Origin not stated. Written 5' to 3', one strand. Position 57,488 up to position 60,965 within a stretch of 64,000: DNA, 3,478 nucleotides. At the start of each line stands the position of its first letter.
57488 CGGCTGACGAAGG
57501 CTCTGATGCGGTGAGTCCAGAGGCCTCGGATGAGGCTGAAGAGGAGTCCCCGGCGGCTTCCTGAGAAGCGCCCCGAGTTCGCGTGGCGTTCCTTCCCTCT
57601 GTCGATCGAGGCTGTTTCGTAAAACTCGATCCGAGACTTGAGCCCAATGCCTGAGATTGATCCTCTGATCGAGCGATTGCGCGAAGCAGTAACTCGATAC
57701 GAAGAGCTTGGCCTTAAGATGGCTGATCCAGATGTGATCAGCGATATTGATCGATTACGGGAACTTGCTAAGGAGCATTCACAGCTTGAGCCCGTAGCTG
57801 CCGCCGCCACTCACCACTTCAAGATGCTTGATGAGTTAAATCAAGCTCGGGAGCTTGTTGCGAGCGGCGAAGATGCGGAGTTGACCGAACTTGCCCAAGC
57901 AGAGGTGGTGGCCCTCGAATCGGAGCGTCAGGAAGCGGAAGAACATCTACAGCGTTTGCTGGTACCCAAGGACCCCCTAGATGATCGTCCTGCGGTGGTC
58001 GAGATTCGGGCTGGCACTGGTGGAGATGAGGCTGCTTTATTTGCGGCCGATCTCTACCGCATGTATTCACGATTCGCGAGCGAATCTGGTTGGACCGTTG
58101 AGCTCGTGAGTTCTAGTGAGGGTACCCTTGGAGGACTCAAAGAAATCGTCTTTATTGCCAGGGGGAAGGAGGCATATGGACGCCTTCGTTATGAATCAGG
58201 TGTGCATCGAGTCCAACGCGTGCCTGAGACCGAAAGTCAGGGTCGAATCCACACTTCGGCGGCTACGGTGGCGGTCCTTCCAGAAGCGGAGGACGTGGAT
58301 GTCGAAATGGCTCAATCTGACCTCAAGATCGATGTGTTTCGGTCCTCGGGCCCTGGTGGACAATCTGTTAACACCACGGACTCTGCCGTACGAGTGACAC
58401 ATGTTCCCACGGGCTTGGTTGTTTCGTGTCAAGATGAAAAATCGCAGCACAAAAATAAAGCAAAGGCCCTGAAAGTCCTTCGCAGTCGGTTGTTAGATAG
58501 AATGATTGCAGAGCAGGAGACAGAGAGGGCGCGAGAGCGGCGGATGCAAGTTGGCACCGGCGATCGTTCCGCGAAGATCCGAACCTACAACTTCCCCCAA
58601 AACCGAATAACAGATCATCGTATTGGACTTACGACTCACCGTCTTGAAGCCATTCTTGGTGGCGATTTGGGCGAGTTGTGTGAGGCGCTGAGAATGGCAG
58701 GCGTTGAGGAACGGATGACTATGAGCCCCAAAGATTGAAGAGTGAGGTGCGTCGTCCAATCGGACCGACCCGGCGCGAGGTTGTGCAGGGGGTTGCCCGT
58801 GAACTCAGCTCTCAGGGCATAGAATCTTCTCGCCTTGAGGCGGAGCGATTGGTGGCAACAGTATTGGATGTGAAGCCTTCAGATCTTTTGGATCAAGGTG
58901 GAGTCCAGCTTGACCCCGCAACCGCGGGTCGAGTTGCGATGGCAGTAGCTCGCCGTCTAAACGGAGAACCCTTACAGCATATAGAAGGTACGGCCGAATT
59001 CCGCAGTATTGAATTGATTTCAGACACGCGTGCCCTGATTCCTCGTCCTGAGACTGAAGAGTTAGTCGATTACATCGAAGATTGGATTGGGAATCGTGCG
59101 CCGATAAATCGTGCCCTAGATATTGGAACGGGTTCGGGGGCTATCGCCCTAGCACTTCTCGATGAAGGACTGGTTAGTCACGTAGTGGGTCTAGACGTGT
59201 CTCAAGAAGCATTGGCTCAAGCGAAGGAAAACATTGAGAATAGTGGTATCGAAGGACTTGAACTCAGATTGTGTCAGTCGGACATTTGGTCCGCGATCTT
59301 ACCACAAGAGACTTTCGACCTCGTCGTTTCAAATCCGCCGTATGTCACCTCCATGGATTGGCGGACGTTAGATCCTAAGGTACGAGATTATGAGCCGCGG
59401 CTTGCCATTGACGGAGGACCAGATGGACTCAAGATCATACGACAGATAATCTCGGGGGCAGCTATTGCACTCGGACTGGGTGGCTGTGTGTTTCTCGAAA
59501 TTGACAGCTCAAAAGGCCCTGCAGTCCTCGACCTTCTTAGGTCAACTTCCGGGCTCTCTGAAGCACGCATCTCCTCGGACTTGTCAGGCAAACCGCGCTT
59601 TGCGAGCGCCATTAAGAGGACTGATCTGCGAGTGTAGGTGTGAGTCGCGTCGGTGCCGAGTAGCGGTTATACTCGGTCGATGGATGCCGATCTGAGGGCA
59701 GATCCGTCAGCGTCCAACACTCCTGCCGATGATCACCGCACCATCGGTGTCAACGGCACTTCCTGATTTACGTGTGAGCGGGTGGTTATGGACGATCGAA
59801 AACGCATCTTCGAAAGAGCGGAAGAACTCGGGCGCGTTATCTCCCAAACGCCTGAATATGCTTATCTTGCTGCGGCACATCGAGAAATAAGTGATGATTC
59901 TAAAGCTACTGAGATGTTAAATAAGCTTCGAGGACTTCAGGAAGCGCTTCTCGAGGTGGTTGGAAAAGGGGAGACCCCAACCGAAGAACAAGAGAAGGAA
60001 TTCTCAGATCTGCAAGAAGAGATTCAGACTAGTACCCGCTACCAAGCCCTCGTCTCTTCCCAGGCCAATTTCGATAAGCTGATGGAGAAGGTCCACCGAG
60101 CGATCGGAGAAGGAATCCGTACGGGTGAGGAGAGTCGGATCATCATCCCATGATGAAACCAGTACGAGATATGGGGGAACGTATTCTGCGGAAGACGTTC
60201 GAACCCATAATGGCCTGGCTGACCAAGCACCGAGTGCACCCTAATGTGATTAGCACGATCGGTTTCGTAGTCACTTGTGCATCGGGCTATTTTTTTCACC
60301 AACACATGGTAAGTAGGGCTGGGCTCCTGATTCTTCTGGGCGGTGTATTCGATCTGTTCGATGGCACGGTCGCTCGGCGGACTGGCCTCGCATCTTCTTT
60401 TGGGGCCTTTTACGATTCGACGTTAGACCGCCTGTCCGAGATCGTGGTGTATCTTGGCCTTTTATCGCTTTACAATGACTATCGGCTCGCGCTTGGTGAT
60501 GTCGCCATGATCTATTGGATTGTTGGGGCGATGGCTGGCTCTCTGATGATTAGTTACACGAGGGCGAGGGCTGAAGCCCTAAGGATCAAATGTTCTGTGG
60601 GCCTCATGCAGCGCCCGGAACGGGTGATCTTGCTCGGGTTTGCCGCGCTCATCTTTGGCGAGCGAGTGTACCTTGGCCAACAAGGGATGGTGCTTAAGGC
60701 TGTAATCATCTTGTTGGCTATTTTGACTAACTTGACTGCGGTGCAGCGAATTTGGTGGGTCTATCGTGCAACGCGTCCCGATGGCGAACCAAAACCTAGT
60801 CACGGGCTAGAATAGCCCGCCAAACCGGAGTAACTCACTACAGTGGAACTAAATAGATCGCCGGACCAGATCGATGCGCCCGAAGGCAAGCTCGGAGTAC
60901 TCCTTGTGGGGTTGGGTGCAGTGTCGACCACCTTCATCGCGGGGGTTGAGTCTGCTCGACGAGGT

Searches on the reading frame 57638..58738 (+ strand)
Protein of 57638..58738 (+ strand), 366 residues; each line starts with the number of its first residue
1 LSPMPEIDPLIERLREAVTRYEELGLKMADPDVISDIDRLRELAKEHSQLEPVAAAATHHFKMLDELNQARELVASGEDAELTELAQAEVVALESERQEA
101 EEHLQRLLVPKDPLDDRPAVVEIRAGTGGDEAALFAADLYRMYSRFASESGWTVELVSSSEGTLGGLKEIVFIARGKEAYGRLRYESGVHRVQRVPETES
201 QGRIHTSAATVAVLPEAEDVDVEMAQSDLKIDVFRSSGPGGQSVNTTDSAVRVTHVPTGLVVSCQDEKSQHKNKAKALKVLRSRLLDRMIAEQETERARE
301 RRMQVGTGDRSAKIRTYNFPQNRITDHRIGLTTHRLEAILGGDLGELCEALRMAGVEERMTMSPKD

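Call 61: search_protein_families(library=pfam, proteins=[window:57638-58738:+], max_evalue=0.0001)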
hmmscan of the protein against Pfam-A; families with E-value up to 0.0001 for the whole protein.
window:57638-58738:+ (366 aa): 2 families
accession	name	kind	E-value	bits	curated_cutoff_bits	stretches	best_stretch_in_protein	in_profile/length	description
PF03462.23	PCRF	-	4.2e-70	236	24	1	19-211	3-194/194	PCRF domain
PF00472.26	RF-1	-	2.4e-43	147.2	35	1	219-328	2-116/116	RF-1 domain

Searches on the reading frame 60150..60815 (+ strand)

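Call 61: search_protein_families(library=pfam, proteins=[window:60150-60815:+], max_evalue=0.0001)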
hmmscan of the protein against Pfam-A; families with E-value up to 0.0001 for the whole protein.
window:60150-60815:+ (221 aa): 1 family
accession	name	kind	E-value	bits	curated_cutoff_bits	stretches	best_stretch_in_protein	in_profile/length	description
PF01066.26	CDP-OH_P_transf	-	1.2e-15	58.7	22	1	30-190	3-146/152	CDP-alcohol phosphatidyltransferase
